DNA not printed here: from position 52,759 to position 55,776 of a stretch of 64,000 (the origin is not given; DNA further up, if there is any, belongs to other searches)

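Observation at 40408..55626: The first six paralogs alternate between two N-terminal types (B-A, B-A, B-A)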

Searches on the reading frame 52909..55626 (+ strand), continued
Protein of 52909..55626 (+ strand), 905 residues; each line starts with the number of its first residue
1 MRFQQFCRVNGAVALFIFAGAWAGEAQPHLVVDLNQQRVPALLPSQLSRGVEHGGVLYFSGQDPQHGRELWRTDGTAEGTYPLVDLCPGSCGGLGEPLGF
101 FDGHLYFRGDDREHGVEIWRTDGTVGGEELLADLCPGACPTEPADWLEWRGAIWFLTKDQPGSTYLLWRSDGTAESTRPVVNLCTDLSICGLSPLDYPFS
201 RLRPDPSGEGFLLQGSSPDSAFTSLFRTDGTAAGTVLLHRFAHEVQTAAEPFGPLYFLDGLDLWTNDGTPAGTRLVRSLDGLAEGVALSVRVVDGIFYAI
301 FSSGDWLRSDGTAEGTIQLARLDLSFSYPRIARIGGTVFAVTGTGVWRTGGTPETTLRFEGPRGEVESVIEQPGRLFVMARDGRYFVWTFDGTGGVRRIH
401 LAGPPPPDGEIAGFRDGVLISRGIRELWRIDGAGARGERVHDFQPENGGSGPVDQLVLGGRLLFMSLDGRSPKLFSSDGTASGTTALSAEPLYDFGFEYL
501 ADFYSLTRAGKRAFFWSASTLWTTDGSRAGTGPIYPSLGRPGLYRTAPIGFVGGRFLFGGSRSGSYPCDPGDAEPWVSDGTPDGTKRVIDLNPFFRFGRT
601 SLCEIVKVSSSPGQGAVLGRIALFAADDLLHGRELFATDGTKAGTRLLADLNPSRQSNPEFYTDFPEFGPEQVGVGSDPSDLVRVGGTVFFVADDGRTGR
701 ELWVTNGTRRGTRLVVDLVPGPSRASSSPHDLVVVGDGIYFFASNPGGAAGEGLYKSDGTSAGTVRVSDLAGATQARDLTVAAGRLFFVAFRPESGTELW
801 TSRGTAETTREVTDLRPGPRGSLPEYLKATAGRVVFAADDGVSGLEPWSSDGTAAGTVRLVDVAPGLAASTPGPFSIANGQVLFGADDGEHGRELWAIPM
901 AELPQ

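Call 42: predict_structure(alignment_id=A1)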
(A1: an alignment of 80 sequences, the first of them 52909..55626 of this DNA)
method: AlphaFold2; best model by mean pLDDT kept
length: 905 residues; sequences in the alignment: 80
mean_pLDDT: 89.3   pTM: 0.87
mean pLDDT of the five models: 89.3, 89.3, 89.0, 88.1, 87.7
residues with pLDDT >= 90: 613; 70-90: 217; 50-70: 70; < 50: 5
segments of 3 or more residues with pLDDT < 50: none
pLDDT, mean of each block of 10 residues (from residue 1): 61 72 68 87 88 96 89 97 88 91 95 90 92 76 87 88 85 94 85 54 88 75 86 92 88 91 95 96 94 96 97 97 91 96 95 96 94 96 94 88 89 97 93 90 88 93 90 93 90 61 84 86 93 77 85 95 69 91 94 82 80 96 97 97 97 91 87 95 97 94 97 93 78 96 84 95 96 90 96 93 97 93 95 94 93 95 85 94 94 93 72
secondary structure, 60 per line:
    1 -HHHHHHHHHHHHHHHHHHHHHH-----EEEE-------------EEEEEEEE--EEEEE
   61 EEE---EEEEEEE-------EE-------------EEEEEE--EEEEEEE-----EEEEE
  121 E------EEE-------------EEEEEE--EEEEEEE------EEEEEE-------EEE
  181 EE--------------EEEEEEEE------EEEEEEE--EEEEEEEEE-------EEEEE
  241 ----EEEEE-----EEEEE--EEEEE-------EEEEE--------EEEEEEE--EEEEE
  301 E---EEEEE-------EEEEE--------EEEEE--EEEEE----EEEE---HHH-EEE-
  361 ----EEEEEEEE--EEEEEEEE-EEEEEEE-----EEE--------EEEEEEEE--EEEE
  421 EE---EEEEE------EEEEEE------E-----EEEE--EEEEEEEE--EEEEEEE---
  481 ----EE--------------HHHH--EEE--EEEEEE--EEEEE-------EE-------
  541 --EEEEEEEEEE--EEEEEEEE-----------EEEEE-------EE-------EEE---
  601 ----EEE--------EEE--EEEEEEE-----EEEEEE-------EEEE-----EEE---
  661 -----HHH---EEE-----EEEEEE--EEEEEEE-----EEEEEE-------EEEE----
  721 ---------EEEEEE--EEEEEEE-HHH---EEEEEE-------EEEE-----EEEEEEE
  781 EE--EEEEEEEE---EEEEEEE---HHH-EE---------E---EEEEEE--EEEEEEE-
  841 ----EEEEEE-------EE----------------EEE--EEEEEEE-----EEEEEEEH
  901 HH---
elements in order (helices of 4 or more, strands of 3 or more residues): H2-23 E29-32 E46-53 E56-63 E67-73 E96-101 E104-110 E116-121 E128-130 E144-149 E152-158 E165-170 E178-182 E197-204 E211-217 E220-228 E236-240 E245-249 E255-259 E262-266 E274-278 E287-293 E296-301 E305-309 E317-321 E330-334 E337-341 E346-349 E357-359 E365-372 E375-382 E384-390 E396-398 E407-414 E417-422 E426-430 E437-442 E455-458 E461-468 E471-477 H501-504 E507-509 E512-517 E520-524 E543-552 E555-562 E574-578 E595-597 E605-607 E616-618 E621-627 E633-638 E646-649 E655-657 E672-674 E680-685 E688-694 E700-705 E713-716 E730-735 E738-744 E752-757 E765-768 E774-782 E785-792 E796-802 E825-830 E833-839 E845-850 E876-878 E881-887 E893-899
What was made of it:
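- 52909..55626 (+): P6, 905 aa. A-type in residues ~28-440 and ~634-781; OG1-like in residues 440-640 (a mosaic). This is the protein that was modelled. AlphaFold2 model pLDDT 89.3, pTM 0.87 (call 42).
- On Beta-propeller fold (YWTD-like tandem propellers): The model has pLDDT 89.3 and about 18 groups of 3-4 strands (call 42).
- Fold: AlphaFold2 pLDDT 89.3, pTM 0.87, all-beta (call 42).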

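Call 45: fold_search(model_id=the predicted structure, library=pdb)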
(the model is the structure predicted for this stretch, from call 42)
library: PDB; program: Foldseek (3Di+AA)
matches with E <= 10: 1713; with E <= 0.001: 1229
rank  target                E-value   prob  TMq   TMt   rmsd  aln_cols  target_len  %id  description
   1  8s9p_B                6.5e-18  1.00  0.17  0.17  24.7       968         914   11  1:1:1 agrin/LRP4/MuSK complex (released 2023-05-17)
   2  8em4_A                6.8e-18  1.00  0.17  0.05  29.2      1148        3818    8  Cryo-EM structure of LRP2 at pH 7.5 (released 2023-02-08)
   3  9i3v_B                1.3e-17  1.00  0.18  0.05  29.5      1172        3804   10  Cryo-EM structure of the human LRP2 ectodomain (released 2026-02-04)
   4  8em7_A                2.6e-17  1.00  0.19  0.06  24.1       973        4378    9  Cryo-EM structure of LRP2 at pH 5.2 (released 2023-02-08)
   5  8jx8_A                3.2e-17  1.00  0.17  0.12  31.0      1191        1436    9  rat megalin head (released 2024-06-19)
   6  9i3v_A                3.9e-17  1.00  0.19  0.06  29.3      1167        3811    8  Cryo-EM structure of the human LRP2 ectodomain (released 2026-02-04)
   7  8jut_A                2.3e-16  1.00  0.18  0.05  28.4      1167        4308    9  rat megalin RAP complex (released 2024-06-19)
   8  8jxe_B                2.4e-16  1.00  0.17  0.12  30.6      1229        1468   10  rat megalin RAP complex head (released 2024-06-19)
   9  8jxe_A                3.9e-16  1.00  0.18  0.12  28.5      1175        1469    9  rat megalin RAP complex head (released 2024-06-19)
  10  9cwm_B                5.3e-16  1.00  0.16  0.05  29.5      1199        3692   10  Cryo-EM structure of human Low-density lipoprotein receptor-related protein 2 (released 2025-08-06)
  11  8jx8_B                6.7e-16  1.00  0.18  0.13  30.0      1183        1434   10  rat megalin head (released 2024-06-19)
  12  9qaw_B                7.7e-16  1.00  0.18  0.05  30.9      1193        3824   10  CryoEM structure of the human LRP2 receptor ectodomain in complex with LRPAP1 (released 2026-03-11)
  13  9cwm_A                8.1e-16  1.00  0.16  0.05  31.5      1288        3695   10  Cryo-EM structure of human Low-density lipoprotein receptor-related protein 2 (released 2025-08-06)
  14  9qaw_A                9.4e-16  1.00  0.16  0.05  32.1      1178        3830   10  CryoEM structure of the human LRP2 receptor ectodomain in complex with LRPAP1 (released 2026-03-11)
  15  3s8v_B                2.1e-14  1.00  0.17  0.23  22.6       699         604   11  Crystal structure of LRP6-Dkk1 complex (released 2011-10-26)
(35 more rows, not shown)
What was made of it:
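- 52909..55626 (+): Foldseek hits to multi-propeller proteins (call 45).
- Closest known: Tandem YWTD. Same: These are the best structural matches (Foldseek E 1e-18 to 1e-12, probability 1.0, call 45).
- Foldseek probability 1.0 to LRP4/LRP2/LRP6 propeller tandems, tricorn, PorZ and BT4663 (call 45).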

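Call 58: find_related_loci(query=A2, collection=genome_contigs, flank=10000)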
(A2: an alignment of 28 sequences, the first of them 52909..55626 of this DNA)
Query A2 (905 aa) in genome_contigs; peptide patterns used: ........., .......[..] (x = any residue, [..] = any of these).
595 stretches matched a pattern (row limit reached: there are more); 498 encode a relative of the query (tblastn E <= 1e-3); the best 80 are kept; 78 distinct loci.
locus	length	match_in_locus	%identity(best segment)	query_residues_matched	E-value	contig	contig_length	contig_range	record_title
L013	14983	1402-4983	72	3-905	0e+0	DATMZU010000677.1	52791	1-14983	MAG TPA_asm: Thermoanaerobaculia bacterium isolate SMAG_U11143 k141_960567, whole genome shotgun sequence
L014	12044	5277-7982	62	12-903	0e+0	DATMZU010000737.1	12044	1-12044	MAG TPA_asm: Thermoanaerobaculia bacterium isolate SMAG_U11143 k141_3780999, whole genome shotgun sequence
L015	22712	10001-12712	70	1-903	0e+0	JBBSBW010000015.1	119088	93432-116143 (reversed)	MAG: Thermoanaerobaculia bacterium isolate La6_metabat2.203 La6_metabat2.203_K_2329163_L_119088_cov_17.6556, whole genom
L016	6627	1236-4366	56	1-899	0e+0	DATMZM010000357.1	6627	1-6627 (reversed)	MAG TPA_asm: Thermoanaerobaculia bacterium isolate SMAG_U11135 k141_3948966, whole genome shotgun sequence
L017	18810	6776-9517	52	1-903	0e+0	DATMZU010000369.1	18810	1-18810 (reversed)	MAG TPA_asm: Thermoanaerobaculia bacterium isolate SMAG_U11143 k141_2982801, whole genome shotgun sequence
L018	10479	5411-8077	51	28-903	0e+0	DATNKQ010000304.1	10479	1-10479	MAG TPA_asm: Thermoanaerobaculia bacterium isolate SMAG_U11429 k141_30650, whole genome shotgun sequence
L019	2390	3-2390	58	1-903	0e+0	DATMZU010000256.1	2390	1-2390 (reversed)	MAG TPA_asm: Thermoanaerobaculia bacterium isolate SMAG_U11143 k141_1189238, whole genome shotgun sequence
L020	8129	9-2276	47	22-903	2e-171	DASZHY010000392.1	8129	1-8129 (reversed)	MAG TPA_asm: Thermoanaerobaculia bacterium isolate SMAG_U6588 k141_6357173, whole genome shotgun sequence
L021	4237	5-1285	67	14-903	4e-162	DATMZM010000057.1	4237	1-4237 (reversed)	MAG TPA_asm: Thermoanaerobaculia bacterium isolate SMAG_U11135 k141_330167, whole genome shotgun sequence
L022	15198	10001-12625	39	26-902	1e-142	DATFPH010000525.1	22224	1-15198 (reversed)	MAG TPA_asm: Thermoanaerobaculia bacterium isolate SMAG_U9298 k141_1065134, whole genome shotgun sequence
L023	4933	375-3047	40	26-903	7e-142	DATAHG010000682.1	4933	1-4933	MAG TPA_asm: Thermoanaerobaculia bacterium isolate SMAG_U6849 k141_243366, whole genome shotgun sequence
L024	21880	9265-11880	39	25-900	1e-138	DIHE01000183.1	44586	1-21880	MAG TPA_asm: Holophagales bacterium UBA5704 UBA5704_contig_693, whole genome shotgun sequence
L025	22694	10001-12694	39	28-903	2e-136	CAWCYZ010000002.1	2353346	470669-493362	MAG: uncultured Acidobacteriota bacterium isolate MFD01213.bin.2.31 genome assembly, contig: contig_2874, whole genome s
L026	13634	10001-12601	39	23-903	4e-126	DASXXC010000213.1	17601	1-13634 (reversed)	MAG TPA_asm: Thermoanaerobaculia bacterium isolate SMAG_U4788 k141_485600, whole genome shotgun sequence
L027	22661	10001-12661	48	26-903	0e+0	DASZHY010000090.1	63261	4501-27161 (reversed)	MAG TPA_asm: Thermoanaerobaculia bacterium isolate SMAG_U6588 k141_5130482, whole genome shotgun sequence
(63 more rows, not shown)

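Call 65: search_solved_structures(query=A2, max_evalue=0.01)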
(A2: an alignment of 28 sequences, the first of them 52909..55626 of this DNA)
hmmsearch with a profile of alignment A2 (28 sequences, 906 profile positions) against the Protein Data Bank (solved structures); distinct sequences matched with E-value up to 0.01: 0.
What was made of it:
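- On Beta-propeller fold (YWTD-like tandem propellers): The PDB profile search returns 0 hits (call 65).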
